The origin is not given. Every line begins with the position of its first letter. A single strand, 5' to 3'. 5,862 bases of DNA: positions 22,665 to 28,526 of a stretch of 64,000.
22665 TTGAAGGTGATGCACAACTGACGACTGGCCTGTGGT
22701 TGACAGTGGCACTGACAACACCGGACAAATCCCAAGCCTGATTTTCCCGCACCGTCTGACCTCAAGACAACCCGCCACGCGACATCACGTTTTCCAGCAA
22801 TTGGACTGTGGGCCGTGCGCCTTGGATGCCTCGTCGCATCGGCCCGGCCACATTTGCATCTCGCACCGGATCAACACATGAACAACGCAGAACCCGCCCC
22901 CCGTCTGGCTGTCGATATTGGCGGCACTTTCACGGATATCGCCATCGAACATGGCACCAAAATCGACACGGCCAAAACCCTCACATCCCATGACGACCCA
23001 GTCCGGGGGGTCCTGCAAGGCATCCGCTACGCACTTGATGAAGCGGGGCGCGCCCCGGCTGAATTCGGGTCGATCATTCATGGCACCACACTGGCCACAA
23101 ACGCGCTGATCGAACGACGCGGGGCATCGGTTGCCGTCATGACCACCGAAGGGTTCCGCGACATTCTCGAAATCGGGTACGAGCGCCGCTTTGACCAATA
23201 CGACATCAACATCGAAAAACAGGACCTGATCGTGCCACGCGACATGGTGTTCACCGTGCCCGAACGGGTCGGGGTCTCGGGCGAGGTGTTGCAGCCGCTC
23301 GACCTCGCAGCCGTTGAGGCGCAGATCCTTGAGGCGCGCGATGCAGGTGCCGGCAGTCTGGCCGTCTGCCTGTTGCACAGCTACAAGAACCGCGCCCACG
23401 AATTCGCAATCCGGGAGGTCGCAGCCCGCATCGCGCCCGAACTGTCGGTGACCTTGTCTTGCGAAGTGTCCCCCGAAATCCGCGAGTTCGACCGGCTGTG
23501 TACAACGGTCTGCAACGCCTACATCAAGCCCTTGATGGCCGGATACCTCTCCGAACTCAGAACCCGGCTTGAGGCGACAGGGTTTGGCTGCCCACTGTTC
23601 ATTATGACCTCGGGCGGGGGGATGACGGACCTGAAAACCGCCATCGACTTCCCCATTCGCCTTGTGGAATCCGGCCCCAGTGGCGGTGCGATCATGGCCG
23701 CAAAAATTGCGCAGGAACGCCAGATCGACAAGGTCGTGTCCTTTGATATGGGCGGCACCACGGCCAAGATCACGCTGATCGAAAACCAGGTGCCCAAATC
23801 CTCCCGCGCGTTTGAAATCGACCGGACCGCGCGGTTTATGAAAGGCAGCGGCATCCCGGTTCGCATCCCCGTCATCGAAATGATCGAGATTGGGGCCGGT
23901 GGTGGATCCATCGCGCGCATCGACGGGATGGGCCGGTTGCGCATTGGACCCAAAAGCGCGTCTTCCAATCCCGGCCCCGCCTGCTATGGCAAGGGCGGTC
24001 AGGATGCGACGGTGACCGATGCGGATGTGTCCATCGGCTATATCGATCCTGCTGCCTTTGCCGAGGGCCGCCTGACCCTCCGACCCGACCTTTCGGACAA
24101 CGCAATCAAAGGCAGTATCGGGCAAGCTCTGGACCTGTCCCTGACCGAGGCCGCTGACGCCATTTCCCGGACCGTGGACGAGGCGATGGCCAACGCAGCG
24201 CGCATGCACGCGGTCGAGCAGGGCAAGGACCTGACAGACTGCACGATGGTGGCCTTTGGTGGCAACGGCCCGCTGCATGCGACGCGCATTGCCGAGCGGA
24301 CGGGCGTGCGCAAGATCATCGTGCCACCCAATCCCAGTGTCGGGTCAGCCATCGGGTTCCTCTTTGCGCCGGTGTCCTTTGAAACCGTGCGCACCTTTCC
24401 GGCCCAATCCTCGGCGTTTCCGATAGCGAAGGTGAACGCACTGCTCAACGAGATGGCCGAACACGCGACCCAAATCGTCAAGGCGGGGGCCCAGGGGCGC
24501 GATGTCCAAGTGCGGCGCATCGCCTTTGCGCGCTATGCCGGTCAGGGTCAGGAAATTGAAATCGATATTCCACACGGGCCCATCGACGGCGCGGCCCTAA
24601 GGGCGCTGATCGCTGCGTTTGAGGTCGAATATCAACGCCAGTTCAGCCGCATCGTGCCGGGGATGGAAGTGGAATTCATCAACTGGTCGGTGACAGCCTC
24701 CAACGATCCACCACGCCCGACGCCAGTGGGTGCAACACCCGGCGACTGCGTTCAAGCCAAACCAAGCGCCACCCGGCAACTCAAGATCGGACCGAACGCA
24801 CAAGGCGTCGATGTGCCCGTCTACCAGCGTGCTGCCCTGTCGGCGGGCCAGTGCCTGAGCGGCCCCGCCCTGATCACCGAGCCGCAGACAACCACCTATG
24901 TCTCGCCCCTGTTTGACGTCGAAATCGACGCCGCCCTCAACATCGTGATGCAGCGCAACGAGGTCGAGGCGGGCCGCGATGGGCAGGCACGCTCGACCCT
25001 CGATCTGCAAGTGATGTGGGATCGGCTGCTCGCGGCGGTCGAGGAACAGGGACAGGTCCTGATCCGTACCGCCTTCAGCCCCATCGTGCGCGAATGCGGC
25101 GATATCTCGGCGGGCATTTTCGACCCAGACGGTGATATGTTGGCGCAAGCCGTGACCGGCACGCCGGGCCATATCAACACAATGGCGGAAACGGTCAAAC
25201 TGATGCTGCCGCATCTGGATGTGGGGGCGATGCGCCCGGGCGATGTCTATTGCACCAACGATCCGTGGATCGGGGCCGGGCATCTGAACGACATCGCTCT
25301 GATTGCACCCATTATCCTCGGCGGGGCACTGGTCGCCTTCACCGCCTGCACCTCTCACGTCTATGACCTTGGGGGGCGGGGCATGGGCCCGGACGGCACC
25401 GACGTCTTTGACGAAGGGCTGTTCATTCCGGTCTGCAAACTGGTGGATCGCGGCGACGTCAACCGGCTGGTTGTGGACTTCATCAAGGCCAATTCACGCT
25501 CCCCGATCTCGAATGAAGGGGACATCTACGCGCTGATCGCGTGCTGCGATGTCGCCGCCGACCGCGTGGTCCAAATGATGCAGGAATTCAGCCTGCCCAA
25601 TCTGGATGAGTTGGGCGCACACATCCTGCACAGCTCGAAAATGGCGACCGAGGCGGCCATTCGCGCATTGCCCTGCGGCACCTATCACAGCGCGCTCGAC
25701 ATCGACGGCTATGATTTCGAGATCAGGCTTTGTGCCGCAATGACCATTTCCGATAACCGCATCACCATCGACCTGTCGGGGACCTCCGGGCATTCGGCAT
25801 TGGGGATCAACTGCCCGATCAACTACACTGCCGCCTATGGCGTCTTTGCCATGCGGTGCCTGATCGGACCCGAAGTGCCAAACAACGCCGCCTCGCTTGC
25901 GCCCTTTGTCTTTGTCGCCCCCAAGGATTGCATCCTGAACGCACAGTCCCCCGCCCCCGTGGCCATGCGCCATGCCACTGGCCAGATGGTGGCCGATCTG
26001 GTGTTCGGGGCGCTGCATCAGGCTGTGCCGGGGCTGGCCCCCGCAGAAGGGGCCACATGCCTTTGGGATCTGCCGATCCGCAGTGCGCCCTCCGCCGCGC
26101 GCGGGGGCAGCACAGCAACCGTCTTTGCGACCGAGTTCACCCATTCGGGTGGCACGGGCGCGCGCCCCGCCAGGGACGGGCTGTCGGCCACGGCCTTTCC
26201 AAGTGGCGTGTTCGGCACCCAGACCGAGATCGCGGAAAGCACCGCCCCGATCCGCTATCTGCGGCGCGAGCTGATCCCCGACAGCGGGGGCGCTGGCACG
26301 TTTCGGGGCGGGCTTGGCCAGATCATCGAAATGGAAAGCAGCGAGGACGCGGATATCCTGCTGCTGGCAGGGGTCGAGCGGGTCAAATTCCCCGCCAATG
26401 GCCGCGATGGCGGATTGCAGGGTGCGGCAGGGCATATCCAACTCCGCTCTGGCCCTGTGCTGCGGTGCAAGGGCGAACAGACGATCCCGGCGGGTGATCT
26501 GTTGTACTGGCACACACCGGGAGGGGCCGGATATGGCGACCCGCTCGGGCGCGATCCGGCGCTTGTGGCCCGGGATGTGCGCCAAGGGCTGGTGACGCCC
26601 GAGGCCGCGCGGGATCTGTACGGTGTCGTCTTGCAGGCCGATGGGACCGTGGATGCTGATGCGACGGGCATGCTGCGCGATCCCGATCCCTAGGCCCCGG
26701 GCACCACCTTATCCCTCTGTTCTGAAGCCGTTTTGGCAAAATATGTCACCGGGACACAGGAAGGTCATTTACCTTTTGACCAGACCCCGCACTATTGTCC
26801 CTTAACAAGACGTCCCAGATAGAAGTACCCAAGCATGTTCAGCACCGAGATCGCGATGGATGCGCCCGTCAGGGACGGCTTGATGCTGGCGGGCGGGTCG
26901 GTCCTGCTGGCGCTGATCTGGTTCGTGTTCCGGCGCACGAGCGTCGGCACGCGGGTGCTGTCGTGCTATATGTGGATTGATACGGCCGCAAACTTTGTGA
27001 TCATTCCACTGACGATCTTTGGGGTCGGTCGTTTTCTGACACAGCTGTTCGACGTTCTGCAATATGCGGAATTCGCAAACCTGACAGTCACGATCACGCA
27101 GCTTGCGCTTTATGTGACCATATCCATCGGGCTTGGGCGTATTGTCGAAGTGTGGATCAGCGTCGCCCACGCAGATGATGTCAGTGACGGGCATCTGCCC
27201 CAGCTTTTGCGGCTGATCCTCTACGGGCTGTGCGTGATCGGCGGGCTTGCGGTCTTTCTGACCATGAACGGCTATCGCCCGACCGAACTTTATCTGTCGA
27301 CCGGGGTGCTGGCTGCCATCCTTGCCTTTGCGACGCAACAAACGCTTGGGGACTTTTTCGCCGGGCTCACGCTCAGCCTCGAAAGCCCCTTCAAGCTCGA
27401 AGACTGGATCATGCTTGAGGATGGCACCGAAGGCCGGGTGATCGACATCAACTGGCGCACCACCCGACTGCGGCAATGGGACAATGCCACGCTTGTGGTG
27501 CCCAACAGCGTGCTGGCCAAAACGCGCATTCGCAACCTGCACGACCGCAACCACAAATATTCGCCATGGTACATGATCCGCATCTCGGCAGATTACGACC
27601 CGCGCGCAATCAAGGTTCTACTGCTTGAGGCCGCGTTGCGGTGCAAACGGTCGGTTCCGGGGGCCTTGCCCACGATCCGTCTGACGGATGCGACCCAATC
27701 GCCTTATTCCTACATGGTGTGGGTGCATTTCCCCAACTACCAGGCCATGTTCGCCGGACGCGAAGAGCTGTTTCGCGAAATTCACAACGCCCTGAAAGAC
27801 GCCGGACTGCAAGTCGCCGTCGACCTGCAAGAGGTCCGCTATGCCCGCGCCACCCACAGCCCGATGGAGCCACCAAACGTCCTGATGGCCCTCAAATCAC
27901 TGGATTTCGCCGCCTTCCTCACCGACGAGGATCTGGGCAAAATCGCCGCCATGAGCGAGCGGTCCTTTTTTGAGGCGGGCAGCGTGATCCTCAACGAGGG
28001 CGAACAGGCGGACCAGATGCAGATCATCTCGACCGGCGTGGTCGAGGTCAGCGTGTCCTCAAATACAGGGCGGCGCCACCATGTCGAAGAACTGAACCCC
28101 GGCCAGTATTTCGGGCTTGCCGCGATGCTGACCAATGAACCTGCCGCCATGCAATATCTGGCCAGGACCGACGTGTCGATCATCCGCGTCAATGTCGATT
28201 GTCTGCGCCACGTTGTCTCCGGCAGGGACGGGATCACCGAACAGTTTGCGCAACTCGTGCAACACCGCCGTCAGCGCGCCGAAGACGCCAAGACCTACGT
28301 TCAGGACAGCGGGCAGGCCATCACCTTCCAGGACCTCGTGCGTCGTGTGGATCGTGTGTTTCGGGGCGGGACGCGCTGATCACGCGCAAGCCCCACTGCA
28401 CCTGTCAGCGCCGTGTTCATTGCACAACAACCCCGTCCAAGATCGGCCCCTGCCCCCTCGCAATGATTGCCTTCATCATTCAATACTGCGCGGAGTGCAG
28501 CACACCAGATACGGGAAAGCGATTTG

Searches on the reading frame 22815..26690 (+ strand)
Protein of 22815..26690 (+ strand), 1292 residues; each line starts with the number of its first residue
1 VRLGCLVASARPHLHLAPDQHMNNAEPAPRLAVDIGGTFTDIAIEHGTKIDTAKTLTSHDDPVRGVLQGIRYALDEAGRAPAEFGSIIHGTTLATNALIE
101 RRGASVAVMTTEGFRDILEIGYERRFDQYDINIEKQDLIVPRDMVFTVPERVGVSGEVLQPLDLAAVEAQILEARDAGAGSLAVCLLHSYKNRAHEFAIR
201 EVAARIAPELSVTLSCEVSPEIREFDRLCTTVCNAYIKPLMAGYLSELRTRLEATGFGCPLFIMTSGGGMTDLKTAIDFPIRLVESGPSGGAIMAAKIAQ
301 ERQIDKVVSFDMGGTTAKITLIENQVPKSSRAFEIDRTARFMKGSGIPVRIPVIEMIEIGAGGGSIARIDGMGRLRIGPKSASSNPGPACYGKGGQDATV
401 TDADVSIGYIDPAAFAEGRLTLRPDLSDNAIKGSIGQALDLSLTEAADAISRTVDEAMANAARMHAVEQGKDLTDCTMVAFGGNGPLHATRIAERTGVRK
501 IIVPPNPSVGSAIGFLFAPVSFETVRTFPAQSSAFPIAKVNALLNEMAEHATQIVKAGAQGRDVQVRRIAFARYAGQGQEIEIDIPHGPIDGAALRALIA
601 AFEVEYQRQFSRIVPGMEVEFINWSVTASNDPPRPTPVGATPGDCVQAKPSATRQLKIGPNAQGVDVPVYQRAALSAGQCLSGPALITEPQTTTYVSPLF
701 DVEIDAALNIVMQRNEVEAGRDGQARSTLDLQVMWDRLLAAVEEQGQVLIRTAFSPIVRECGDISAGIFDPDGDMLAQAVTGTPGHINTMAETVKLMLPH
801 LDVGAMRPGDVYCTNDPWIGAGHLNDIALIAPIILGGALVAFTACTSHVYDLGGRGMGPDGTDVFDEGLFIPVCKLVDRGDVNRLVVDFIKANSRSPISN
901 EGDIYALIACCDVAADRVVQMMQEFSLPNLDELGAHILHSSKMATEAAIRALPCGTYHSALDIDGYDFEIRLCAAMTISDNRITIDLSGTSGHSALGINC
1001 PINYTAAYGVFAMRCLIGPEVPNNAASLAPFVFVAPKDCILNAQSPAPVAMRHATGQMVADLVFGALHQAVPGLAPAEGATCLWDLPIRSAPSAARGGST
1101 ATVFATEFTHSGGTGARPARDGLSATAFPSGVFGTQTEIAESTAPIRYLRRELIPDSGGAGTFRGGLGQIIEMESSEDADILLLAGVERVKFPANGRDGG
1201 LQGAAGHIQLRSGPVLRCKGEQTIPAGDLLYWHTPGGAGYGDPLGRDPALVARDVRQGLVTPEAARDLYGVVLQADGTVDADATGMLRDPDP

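Call 73: search_protein_families(library=pfam, proteins=[window:22815-26690:+], max_evalue=0.00001)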
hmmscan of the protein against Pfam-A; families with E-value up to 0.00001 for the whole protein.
window:22815-26690:+ (1292 aa): 4 families
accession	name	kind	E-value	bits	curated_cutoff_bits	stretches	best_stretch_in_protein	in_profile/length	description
PF02538.19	Hydantoinase_B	-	6.2e-139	464.2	26.8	1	729-1243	3-519/519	Hydantoinase B/oxoprolinase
PF01968.24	Hydantoinase_A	-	1.3e-78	264.7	22.9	1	227-522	1-289/291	Hydantoinase/oxoprolinase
PF05378.19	Hydant_A_N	-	1e-48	165.8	25.2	1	30-205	1-174/176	Hydantoinase/oxoprolinase N-terminal region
PF19278.4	Hydant_A_C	-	8.5e-10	38.8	21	1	539-706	13-184/193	Hydantoinase/oxoprolinase C-terminal domain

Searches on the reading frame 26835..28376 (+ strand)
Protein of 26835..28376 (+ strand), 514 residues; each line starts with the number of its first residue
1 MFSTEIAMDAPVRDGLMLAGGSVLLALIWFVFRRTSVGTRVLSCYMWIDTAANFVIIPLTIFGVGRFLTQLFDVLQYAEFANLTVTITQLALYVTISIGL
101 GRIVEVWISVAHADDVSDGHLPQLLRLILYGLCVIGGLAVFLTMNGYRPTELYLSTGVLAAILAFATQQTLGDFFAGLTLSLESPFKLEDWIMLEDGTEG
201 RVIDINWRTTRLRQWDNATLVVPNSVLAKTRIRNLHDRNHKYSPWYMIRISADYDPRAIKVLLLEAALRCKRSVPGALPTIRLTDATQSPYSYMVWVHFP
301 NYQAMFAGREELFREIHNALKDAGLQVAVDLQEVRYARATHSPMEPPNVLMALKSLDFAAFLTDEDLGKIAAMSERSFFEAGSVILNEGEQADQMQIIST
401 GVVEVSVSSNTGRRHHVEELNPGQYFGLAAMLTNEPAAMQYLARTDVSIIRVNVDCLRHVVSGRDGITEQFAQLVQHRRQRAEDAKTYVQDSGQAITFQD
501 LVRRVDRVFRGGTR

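Call 73: search_protein_families(library=pfam, proteins=[window:26835-28376:+], max_evalue=0.00001)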
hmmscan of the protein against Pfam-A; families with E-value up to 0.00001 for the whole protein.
window:26835-28376:+ (514 aa): 2 families
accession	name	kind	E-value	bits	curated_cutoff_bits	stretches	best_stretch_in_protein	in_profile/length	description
PF00924.24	MS_channel_2nd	-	7.6e-18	64.8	20.2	1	170-236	2-67/68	Mechanosensitive ion channel, beta-domain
PF00027.35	cNMP_binding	-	8.6e-16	58.1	27.5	1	378-460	3-85/89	Cyclic nucleotide-binding domain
